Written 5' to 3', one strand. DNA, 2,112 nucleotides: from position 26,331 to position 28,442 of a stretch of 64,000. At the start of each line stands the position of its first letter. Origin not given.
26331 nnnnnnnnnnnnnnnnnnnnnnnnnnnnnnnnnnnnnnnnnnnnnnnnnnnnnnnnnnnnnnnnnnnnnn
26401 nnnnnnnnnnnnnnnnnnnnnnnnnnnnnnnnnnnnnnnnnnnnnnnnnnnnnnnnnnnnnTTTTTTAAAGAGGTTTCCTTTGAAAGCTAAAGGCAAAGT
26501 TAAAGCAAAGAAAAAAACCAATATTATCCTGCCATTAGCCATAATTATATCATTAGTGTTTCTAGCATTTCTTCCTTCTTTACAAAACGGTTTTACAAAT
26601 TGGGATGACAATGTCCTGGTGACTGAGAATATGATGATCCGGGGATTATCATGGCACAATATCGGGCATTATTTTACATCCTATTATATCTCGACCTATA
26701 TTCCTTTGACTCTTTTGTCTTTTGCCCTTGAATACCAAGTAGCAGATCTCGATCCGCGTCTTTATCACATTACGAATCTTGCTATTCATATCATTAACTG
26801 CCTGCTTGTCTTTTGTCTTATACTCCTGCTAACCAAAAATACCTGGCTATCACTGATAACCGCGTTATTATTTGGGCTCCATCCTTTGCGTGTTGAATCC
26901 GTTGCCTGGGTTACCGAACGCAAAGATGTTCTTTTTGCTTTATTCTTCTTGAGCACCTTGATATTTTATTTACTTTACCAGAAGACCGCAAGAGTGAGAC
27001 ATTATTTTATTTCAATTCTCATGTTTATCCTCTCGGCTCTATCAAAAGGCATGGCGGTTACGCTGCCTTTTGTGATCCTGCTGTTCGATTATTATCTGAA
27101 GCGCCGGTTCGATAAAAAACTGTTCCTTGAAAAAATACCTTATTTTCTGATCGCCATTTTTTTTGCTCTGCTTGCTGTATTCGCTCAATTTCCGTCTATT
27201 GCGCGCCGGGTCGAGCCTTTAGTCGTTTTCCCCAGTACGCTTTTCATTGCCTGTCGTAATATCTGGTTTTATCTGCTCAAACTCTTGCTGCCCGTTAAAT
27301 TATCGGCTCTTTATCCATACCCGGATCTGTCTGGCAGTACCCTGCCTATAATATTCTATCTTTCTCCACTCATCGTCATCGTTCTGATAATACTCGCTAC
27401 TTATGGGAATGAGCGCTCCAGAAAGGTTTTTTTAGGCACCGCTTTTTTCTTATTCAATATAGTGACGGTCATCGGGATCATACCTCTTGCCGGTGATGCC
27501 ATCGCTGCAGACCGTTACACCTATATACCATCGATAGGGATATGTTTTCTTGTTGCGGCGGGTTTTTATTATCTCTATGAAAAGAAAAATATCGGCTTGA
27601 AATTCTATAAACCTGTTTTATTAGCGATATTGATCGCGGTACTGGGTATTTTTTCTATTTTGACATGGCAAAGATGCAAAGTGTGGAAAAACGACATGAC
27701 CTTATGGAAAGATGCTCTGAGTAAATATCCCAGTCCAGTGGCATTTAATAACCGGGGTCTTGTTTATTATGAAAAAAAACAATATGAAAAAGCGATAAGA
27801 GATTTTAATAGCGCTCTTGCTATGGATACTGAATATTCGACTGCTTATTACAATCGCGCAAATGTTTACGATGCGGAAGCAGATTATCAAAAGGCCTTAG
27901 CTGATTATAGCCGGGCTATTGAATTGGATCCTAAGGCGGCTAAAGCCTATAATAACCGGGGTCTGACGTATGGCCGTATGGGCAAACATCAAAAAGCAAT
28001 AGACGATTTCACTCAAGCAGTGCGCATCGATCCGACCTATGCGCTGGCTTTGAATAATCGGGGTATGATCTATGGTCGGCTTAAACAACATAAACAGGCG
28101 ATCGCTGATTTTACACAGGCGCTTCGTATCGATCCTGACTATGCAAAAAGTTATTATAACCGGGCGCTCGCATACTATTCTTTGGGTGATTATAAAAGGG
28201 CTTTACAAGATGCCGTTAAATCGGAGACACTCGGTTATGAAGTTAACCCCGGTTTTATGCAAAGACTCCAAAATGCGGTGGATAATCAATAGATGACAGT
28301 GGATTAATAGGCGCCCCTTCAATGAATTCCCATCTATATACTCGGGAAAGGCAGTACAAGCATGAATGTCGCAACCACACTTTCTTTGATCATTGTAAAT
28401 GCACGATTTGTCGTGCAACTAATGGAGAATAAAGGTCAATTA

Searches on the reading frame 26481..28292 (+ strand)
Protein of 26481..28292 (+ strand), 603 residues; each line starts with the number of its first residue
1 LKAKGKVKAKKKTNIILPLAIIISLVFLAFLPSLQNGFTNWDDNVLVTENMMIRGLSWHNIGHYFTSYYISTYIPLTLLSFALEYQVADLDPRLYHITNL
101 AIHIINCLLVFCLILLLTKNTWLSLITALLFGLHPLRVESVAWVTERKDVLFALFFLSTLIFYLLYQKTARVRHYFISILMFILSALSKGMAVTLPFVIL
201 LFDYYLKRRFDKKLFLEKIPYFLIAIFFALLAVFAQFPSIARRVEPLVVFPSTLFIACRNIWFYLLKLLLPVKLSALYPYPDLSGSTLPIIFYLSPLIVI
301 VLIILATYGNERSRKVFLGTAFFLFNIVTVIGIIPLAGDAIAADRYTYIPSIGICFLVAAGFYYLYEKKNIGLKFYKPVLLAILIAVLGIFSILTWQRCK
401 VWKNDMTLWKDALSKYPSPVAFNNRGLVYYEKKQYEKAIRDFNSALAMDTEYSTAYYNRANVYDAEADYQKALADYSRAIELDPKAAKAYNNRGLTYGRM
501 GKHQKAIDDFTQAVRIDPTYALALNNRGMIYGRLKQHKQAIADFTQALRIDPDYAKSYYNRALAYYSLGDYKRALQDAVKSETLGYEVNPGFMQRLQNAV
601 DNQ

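Call 53: search_protein_families(library=ncbifam, proteins=[window:26481-28292:+], max_evalue=0.00001)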
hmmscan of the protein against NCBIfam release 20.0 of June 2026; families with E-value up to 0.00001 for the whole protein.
window:26481-28292:+ (603 aa): 14 families
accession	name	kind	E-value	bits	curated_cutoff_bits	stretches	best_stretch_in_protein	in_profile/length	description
NF040959.1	MamA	equivalog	3e-23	82.3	200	2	410-516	95-202/204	magnetosome protein MamA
TIGR02521.1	type_IV_pilW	equivalog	1.1e-22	80.8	154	1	425-576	37-190/234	type IV pilus biogenesis/stability protein PilW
NF008391.2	PRK11189.1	equivalog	5e-21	75.5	250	2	485-578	63-156/297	lipoprotein NlpI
TIGR00990.1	3a0801s09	subfamily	6.1e-17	61.5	757.25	2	420-514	128-221/615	mitochondrial import receptor subunit TOM70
TIGR02917.1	PEP_TPR_lipo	equivalog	4.8e-15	54.5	312.2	2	431-576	171-316/899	XrtA/PEP-CTERM system TPR-repeat protein PrsT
NF047558.1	TPR_END_plus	domain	4.3e-14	52.2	32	0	489-521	1-33/56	TPR end-of-group domain-containing protein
NF033762.1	social_mot_Tgl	equivalog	4.9e-13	49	225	1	416-511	132-228/252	social motility TPR repeat lipoprotein Tgl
NF047507.1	TPR_BatC_Lepto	exception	1.8e-12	47.2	175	0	424-492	63-135/214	TPR repeat-containing protein BatC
TIGR02552.1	LcrH_SycD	equivalog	3.3e-11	43.1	104.8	1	429-517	28-116/136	SycD/LcrH family type III secretion system chaperone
NF033758.1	gliding_GltE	equivalog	4.8e-11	42.3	225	1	422-537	225-340/411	adventurous gliding motility TPR repeat lipoprotein GltE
NF002725.1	PRK02603.1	equivalog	1.7e-10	41.2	143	1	425-506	41-125/173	photosystem I assembly protein Ycf3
NF033920.0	C39_PA2778_fam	equivalog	1e-09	38.2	150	1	395-518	133-255/255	PA2778 family cysteine peptidase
NF047371.1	FlcA_CTERM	equivalog_domain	3.2e-07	29.2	300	0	425-516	128-212/646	periplasmic flagellar collar protein FlcA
TIGR04510.1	mod_pep_cyc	subfamily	8.8e-07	27.8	400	0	425-480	404-459/814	putative peptide modification system cyclase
